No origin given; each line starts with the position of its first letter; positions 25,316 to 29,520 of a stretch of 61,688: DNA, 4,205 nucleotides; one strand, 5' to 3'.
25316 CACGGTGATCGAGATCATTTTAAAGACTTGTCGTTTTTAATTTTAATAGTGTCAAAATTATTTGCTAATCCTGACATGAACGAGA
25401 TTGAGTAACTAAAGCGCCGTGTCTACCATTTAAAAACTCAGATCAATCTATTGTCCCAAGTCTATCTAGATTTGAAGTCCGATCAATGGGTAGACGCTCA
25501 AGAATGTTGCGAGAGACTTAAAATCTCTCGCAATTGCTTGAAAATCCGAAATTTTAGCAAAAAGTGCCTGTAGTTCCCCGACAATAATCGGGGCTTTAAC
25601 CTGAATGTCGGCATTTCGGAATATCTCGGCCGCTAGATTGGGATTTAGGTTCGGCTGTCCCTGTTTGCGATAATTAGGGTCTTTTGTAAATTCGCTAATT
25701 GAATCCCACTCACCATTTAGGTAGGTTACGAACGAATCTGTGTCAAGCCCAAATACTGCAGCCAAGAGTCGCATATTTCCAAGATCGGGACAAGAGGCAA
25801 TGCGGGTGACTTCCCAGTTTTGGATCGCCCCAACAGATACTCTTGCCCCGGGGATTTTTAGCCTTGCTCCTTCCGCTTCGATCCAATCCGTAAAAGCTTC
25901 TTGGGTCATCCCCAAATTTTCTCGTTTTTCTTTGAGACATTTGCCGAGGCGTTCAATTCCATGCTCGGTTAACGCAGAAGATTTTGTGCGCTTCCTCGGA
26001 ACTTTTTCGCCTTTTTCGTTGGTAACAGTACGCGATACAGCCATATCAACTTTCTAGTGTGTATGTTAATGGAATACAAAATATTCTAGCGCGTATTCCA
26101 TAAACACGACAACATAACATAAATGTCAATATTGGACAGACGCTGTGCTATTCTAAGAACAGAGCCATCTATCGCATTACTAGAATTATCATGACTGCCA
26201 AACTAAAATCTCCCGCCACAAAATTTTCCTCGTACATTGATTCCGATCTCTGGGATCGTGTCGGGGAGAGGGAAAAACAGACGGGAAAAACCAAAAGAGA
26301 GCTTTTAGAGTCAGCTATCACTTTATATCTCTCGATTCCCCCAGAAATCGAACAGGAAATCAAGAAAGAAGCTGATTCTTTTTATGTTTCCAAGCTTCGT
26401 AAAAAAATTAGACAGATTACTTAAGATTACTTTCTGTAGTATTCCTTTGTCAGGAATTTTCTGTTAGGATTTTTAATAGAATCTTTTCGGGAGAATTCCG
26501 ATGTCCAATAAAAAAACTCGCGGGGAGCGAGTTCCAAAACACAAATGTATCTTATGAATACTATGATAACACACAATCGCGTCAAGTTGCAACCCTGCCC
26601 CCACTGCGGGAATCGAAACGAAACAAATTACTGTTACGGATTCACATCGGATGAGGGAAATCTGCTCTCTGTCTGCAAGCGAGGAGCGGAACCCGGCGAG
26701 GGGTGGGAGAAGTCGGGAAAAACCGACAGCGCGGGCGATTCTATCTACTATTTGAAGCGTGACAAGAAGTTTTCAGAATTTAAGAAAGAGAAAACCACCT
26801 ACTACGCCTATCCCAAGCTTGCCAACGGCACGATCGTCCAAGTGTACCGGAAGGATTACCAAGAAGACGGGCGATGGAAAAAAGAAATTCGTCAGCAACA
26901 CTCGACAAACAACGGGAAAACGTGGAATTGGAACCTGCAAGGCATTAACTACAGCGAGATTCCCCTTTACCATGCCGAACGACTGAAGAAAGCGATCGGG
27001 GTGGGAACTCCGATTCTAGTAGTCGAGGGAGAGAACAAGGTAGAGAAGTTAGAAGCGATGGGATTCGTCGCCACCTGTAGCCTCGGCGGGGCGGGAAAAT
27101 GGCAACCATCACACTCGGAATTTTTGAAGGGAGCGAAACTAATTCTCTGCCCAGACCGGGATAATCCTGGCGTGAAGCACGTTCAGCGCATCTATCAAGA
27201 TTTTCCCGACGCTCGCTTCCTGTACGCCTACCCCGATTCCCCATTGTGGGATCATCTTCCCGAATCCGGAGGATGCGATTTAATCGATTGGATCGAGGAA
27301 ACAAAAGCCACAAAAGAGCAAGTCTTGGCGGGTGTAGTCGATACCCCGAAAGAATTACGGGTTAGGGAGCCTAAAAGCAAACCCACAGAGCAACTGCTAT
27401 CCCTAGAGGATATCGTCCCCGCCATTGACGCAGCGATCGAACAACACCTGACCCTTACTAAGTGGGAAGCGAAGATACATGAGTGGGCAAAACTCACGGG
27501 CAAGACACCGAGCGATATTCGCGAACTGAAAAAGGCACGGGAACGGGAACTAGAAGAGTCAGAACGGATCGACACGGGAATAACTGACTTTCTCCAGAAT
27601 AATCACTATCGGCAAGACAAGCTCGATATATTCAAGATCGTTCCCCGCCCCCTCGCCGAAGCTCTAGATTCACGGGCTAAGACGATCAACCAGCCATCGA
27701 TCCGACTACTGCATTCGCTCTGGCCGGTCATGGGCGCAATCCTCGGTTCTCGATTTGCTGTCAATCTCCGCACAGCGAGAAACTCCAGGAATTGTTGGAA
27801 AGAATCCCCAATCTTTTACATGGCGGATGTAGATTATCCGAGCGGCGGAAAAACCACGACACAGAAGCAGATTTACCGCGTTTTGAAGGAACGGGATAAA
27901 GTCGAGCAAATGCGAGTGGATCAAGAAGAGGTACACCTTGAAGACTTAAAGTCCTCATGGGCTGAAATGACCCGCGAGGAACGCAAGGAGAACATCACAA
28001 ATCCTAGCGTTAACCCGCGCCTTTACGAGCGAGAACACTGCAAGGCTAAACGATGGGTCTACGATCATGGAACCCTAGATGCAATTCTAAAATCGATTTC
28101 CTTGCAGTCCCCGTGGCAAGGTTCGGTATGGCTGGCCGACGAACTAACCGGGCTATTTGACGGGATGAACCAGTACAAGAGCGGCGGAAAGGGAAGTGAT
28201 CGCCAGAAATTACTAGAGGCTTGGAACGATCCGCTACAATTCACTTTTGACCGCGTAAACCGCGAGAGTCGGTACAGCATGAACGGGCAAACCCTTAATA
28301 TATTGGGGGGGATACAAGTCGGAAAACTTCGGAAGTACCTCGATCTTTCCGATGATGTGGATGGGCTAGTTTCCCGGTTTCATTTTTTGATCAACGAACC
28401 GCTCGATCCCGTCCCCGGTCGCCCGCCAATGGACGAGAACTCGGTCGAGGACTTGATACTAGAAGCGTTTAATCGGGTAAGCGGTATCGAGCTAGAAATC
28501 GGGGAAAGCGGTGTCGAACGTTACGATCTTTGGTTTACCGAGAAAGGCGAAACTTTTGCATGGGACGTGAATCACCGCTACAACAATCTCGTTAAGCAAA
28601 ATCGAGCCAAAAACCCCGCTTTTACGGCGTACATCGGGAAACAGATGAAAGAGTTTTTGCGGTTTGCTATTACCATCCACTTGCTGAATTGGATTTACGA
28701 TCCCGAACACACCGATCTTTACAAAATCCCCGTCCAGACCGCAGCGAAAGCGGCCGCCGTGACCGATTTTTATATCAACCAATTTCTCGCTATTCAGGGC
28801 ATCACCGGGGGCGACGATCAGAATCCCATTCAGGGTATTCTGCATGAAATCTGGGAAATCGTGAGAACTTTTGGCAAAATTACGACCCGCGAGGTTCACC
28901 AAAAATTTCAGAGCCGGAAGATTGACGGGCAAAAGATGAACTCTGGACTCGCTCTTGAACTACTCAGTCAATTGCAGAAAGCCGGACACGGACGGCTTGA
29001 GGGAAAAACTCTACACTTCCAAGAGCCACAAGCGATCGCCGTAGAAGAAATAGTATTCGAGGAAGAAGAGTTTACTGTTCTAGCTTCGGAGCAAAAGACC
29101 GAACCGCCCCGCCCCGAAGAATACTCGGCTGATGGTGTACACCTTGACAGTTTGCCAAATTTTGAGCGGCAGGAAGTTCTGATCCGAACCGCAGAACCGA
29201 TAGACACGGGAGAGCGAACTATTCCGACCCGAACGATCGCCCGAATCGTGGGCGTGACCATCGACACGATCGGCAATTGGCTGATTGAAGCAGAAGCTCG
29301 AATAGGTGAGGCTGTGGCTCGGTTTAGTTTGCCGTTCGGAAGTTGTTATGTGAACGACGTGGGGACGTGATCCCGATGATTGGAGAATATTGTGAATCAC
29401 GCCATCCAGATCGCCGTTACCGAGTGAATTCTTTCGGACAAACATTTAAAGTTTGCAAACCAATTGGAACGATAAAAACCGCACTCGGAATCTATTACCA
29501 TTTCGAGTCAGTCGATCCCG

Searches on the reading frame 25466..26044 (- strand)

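Call 46: search_protein_families(library=phrogs, proteins=[window:25466-26044:-], max_evalue=0.0001)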
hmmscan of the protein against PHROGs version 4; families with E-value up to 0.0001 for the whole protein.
window:25466-26044:- (192 aa): 0 families

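Call 62: search_protein_families(library=pfam, proteins=[window:25466-26044:-], max_evalue=0.01)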
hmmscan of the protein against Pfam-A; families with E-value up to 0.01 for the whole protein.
window:25466-26044:- (192 aa): 1 family
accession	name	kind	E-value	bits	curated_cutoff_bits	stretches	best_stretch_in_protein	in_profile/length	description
PF01381.28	HTH_3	-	0.0006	20.2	23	0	37-50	1-14/55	Helix-turn-helix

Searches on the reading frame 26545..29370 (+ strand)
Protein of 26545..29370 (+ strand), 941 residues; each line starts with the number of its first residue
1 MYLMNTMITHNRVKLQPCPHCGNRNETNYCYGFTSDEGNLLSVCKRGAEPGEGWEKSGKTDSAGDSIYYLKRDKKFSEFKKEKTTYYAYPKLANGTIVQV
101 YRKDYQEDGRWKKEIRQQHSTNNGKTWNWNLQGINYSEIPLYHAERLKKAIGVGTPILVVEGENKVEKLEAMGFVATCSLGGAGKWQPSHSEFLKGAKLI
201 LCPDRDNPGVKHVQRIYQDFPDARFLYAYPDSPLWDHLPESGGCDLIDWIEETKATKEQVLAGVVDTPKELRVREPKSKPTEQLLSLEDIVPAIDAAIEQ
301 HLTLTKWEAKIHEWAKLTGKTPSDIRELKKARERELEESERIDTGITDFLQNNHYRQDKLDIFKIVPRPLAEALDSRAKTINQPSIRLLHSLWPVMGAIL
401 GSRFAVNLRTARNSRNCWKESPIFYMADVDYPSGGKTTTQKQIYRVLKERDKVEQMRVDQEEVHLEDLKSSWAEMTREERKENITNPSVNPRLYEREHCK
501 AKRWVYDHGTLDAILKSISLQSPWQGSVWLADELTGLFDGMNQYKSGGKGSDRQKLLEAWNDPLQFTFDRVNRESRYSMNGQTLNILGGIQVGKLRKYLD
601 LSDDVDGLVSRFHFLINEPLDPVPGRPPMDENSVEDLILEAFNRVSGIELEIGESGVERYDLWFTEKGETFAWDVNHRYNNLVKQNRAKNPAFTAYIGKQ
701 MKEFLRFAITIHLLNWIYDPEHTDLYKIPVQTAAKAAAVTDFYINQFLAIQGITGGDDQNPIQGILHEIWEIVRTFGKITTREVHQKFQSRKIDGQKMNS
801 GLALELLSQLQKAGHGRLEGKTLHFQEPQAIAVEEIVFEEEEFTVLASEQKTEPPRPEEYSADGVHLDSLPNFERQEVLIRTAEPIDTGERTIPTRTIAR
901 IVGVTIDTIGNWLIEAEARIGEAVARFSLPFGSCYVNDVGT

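Call 46: search_protein_families(library=phrogs, proteins=[window:26545-29370:+], max_evalue=0.0001)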
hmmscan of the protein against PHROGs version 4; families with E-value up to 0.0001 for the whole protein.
window:26545-29370:+ (941 aa): 3 families
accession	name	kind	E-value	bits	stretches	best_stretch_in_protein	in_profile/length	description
phrog_2373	-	DNA, RNA and nucleotide metabolism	8.1e-14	52.1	1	418-823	107-507/515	DNA helicase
phrog_239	-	DNA, RNA and nucleotide metabolism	1.2e-11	45.3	1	81-252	141-298/801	DNA primase/helicase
phrog_6088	-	DNA, RNA and nucleotide metabolism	1.1e-10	41.6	1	127-289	167-310/772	DNA primase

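Call 62: search_protein_families(library=pfam, proteins=[window:26545-29370:+], max_evalue=0.01)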
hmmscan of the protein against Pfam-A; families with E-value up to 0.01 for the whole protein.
window:26545-29370:+ (941 aa): 2 families
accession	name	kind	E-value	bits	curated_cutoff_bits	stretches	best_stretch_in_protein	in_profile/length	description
PF13148.11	DUF3987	-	2.7e-25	89.8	27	1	414-751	31-362/364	Protein of unknown function (DUF3987)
PF01751.28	Toprim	-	0.007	17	23.1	0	157-220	2-80/96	Toprim domain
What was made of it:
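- The phage encodes a Toprim + DUF3987 primase-helicase at 26545-29370 (calls 46, 62).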
